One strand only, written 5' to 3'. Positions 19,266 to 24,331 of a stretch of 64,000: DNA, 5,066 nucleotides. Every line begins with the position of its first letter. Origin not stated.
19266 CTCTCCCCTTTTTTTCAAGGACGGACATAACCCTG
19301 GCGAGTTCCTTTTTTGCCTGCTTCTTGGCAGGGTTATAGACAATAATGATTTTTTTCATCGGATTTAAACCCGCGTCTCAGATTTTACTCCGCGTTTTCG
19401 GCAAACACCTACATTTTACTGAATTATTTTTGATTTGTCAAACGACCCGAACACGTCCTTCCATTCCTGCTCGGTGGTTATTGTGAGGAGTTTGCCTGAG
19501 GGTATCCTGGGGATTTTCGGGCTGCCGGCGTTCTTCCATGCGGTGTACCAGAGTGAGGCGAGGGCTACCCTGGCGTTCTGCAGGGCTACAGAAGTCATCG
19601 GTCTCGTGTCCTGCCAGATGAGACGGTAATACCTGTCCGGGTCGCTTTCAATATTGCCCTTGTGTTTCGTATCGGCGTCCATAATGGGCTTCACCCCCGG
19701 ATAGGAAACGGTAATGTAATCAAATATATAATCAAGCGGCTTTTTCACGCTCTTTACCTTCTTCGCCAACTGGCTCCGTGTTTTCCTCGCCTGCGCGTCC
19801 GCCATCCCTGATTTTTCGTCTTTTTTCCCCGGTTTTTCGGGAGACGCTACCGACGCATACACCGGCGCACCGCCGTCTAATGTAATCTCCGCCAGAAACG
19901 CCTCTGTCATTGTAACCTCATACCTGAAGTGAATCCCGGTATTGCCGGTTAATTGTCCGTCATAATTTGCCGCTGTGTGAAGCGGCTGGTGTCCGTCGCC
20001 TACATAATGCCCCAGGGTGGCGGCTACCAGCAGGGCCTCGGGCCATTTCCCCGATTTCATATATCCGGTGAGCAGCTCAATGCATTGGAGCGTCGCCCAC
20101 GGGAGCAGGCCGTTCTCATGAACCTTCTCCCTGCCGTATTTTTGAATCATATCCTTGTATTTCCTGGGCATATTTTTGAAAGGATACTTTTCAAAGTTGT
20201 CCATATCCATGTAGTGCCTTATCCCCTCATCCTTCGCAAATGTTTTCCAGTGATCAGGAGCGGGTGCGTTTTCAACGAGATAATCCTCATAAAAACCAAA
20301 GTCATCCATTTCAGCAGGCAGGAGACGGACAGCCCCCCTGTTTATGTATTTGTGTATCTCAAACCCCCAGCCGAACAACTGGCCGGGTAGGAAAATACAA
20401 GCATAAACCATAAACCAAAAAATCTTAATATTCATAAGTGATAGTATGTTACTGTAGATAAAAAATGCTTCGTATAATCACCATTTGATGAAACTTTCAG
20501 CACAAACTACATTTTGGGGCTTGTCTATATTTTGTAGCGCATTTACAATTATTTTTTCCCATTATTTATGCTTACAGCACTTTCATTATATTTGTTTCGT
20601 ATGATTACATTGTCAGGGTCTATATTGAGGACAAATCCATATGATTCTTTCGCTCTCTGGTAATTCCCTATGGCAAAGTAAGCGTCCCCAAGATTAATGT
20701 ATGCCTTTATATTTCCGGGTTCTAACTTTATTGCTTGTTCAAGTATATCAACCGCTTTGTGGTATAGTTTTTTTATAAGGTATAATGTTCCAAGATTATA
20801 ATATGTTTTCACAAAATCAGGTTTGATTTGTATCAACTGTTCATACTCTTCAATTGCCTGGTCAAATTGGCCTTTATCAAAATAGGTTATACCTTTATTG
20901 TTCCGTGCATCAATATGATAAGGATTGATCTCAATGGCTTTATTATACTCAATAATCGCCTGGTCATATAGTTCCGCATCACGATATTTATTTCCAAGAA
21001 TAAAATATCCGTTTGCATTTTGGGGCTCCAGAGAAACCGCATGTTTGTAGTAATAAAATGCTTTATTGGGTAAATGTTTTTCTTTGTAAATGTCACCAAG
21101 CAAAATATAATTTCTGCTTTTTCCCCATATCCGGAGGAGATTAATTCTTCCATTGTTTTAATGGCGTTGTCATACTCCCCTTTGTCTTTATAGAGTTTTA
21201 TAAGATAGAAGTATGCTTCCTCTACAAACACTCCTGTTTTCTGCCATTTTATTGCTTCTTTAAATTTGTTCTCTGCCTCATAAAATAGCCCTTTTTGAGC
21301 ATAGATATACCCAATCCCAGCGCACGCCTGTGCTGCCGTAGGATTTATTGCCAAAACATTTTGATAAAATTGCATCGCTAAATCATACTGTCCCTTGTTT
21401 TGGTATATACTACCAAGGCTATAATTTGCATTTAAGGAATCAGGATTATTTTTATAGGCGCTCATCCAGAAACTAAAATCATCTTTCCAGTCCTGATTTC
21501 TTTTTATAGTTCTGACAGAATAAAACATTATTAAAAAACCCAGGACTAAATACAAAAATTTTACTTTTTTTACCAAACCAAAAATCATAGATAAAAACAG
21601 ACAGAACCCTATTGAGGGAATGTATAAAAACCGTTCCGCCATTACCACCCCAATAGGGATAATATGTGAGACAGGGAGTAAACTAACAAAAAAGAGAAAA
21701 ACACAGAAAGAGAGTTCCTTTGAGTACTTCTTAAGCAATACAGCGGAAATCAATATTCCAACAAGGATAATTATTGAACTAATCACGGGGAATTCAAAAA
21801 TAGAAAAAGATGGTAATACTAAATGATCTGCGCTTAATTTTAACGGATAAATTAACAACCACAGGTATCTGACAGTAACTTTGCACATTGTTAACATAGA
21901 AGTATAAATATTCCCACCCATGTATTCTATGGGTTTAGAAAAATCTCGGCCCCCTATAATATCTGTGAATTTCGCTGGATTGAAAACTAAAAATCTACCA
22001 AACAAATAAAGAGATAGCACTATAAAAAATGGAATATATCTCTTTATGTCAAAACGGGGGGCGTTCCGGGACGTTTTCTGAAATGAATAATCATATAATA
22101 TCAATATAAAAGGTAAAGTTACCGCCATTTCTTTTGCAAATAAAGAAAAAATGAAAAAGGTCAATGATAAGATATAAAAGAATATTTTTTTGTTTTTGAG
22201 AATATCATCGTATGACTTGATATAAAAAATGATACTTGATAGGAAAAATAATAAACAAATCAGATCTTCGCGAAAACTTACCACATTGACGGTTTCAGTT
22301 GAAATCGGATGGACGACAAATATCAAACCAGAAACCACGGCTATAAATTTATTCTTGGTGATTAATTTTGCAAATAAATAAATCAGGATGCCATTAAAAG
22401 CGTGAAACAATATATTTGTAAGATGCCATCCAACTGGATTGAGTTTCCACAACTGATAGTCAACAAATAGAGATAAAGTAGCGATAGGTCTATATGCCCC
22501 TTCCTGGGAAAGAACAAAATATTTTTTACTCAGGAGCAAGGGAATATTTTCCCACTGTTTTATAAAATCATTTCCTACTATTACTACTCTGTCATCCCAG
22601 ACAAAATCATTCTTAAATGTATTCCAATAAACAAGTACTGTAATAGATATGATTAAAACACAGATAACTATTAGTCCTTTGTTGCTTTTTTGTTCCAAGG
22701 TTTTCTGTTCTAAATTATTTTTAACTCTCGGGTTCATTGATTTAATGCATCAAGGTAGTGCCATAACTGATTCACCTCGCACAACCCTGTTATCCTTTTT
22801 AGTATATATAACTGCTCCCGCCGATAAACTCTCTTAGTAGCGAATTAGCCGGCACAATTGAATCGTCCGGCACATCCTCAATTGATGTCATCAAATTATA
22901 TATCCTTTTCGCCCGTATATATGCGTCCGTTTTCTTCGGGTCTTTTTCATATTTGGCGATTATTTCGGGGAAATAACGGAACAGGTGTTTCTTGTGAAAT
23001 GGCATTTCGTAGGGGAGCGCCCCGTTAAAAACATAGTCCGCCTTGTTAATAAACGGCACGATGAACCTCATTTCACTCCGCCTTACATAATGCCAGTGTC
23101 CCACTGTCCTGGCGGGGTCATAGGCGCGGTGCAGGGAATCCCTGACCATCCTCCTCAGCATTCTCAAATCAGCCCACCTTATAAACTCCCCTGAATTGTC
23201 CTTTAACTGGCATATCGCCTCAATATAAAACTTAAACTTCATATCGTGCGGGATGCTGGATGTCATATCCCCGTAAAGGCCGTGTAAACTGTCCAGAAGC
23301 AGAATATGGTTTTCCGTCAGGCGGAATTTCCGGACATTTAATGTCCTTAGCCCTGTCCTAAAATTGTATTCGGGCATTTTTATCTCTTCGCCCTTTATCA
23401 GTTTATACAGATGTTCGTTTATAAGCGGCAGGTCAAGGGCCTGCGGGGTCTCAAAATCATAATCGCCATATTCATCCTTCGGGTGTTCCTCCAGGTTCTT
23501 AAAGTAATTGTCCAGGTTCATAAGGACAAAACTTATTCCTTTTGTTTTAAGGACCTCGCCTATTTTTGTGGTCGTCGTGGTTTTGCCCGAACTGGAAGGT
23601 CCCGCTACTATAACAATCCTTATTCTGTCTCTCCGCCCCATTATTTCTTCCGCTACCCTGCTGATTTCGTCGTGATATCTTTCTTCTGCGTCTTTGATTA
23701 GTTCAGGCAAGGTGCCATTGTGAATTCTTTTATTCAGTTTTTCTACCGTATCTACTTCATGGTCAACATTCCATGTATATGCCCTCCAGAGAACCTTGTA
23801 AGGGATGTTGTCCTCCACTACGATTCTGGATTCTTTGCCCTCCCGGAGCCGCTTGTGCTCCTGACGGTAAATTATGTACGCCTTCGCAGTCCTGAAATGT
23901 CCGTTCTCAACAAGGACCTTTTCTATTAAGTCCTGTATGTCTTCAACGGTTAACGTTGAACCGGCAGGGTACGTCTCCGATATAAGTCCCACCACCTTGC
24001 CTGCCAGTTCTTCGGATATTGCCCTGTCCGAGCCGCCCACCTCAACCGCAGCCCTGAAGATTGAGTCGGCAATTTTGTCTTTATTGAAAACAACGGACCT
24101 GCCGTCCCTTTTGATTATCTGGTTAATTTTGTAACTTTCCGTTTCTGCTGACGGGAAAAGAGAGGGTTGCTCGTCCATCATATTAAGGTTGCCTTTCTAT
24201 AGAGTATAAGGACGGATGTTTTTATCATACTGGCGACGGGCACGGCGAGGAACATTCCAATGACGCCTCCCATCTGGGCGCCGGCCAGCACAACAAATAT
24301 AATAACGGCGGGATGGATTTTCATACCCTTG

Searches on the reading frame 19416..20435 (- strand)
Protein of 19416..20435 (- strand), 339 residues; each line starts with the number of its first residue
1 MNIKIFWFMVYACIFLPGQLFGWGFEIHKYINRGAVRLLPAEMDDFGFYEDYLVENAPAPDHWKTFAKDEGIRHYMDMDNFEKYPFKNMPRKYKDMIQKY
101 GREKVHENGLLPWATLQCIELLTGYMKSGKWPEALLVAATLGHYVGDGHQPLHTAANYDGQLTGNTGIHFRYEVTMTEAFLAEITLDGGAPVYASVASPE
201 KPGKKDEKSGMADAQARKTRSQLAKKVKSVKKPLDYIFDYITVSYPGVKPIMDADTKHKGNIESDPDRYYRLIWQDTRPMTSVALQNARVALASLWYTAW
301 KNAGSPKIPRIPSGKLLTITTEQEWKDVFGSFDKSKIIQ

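Call 84: search_protein_families(library=pfam, proteins=[window:19416-20435:-], max_evalue=0.001)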
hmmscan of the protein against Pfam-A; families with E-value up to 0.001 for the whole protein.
window:19416-20435:- (339 aa): 1 family
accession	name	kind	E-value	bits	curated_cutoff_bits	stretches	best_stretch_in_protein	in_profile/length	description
PF02265.22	S1-P1_nuclease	-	4.5e-06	27.1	29.5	1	51-173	35-144/258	S1/P1 Nuclease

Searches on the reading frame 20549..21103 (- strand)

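Call 84: search_protein_families(library=pfam, proteins=[window:20549-21103:-], max_evalue=0.001)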
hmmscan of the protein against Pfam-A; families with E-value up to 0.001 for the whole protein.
window:20549-21103:- (184 aa): 20 families
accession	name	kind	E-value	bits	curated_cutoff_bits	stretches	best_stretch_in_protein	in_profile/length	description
PF00515.34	TPR_1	-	3.4e-33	112.5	27.8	4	65-97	2-34/34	Tetratricopeptide repeat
PF13181.12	TPR_8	-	1.5e-31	106.3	25.7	3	65-96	2-33/34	Tetratricopeptide repeat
PF07719.23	TPR_2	-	3.5e-31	105.1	27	4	66-96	3-33/34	Tetratricopeptide repeat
PF13414.12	TPR_11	-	1.1e-29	102.2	26.8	4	73-108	3-38/42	TPR repeat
PF13431.12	TPR_17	-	3.1e-27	93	24.4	3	53-85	2-34/34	Tetratricopeptide repeat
PF14559.12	TPR_19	-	1.2e-19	70.8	25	2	114-164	7-57/68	Tetratricopeptide repeat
PF13424.12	TPR_12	-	4.7e-19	68.8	30.1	3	66-127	5-74/77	Tetratricopeptide repeat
PF13428.12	TPR_14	-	5.7e-16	57.9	23.5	0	100-140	3-43/44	Tetratricopeptide repeat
PF13432.12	TPR_16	-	5.9e-14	52.6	32.7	1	70-131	3-64/65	Tetratricopeptide repeat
PF13374.12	TPR_10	-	3.2e-11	43.3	27.5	0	65-93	3-31/42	Tetratricopeptide repeat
PF13371.12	TPR_9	-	3.3e-10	40.3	35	1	40-96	5-61/73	Tetratricopeptide repeat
PF13174.12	TPR_6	-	4.1e-10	40.1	26.3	0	134-164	2-32/33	Tetratricopeptide repeat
PF12895.13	ANAPC3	-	6.8e-10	39.5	27.2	2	76-153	1-77/82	Anaphase-promoting complex, cyclosome, subunit 3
PF13176.12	TPR_7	-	5.7e-09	35.8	27.9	0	100-131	1-34/36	Tetratricopeptide repeat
PF23914.1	TPR_CcmH_CycH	-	1.7e-08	34.9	42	0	1-94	55-151/158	Cytochrome c-type biogenesis protein H TPR domain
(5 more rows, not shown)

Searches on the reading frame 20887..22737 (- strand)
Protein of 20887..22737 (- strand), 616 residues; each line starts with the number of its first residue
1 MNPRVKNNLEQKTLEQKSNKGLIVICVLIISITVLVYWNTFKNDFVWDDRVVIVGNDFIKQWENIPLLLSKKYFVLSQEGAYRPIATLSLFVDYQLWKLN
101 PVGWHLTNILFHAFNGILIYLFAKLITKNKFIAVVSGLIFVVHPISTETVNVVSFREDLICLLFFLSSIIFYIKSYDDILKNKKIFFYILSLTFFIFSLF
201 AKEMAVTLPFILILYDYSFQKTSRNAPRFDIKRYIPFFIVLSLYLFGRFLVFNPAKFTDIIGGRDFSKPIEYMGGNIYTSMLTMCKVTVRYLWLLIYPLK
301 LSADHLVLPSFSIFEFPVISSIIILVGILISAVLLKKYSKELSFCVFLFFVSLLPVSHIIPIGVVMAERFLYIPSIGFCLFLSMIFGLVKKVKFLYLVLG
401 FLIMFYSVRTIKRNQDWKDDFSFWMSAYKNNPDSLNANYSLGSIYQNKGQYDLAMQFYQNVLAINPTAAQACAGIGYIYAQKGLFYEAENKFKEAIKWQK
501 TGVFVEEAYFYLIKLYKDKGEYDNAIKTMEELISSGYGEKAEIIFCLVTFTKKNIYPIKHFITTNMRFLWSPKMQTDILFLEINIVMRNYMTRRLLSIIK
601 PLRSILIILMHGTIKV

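Call 84: search_protein_families(library=pfam, proteins=[window:20887-22737:-], max_evalue=0.001)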
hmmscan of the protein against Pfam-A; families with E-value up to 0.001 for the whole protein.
window:20887-22737:- (616 aa): 13 families
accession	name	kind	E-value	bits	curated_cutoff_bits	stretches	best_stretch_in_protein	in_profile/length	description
PF13181.12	TPR_8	-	2.4e-12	46.4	25.7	1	436-466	2-32/34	Tetratricopeptide repeat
PF00515.34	TPR_1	-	3.7e-10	39.6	27.8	1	438-467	4-33/34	Tetratricopeptide repeat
PF13176.12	TPR_7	-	1.7e-09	37.4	27.9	1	440-466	4-30/36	Tetratricopeptide repeat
PF07719.23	TPR_2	-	1.9e-09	37.4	27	1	437-467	3-33/34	Tetratricopeptide repeat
PF14559.12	TPR_19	-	3.5e-06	27.7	25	0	449-490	5-46/68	Tetratricopeptide repeat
PF13174.12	TPR_6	-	6.7e-06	26.9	26.3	0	507-534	1-28/33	Tetratricopeptide repeat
PF13428.12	TPR_14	-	1.7e-05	25.5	23.5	0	436-472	2-38/44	Tetratricopeptide repeat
PF13414.12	TPR_11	-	2e-05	24.6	26.8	1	442-483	1-42/42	TPR repeat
PF13424.12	TPR_12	-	7.4e-05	23.3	30.1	0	434-499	2-75/77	Tetratricopeptide repeat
PF13432.12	TPR_16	-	0.00011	22.9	32.7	0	427-468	23-64/65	Tetratricopeptide repeat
PF12895.13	ANAPC3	-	0.00038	21.1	27.2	0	423-481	10-64/82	Anaphase-promoting complex, cyclosome, subunit 3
PF13431.12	TPR_17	-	0.00071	20.1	24.4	0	425-456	3-34/34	Tetratricopeptide repeat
PF25063.1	ARM_TT21_C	-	0.00083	19.7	35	0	440-500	100-160/209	Tetratricopeptide repeat protein 21 C-terminal ARM domain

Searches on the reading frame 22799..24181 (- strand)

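Call 84: search_protein_families(library=pfam, proteins=[window:22799-24181:-], max_evalue=0.001)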
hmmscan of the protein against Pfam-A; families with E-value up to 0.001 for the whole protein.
window:22799-24181:- (460 aa): 4 families
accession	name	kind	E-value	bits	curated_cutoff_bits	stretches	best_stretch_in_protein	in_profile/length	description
PF03477.21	ATP-cone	-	1.9e-21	76.9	25.8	1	21-111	2-88/88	ATP cone domain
PF00485.24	PRK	-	5.9e-18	65.8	22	1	190-386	2-188/196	Phosphoribulokinase / Uridine kinase family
PF01656.29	CbiA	-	0.00037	20.9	25.4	1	189-295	1-54/125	CobQ/CobB/MinD/ParA nucleotide binding domain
PF00448.28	SRP54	-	0.00093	19.3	22.7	0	189-226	3-40/196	SRP54-type protein, GTPase domain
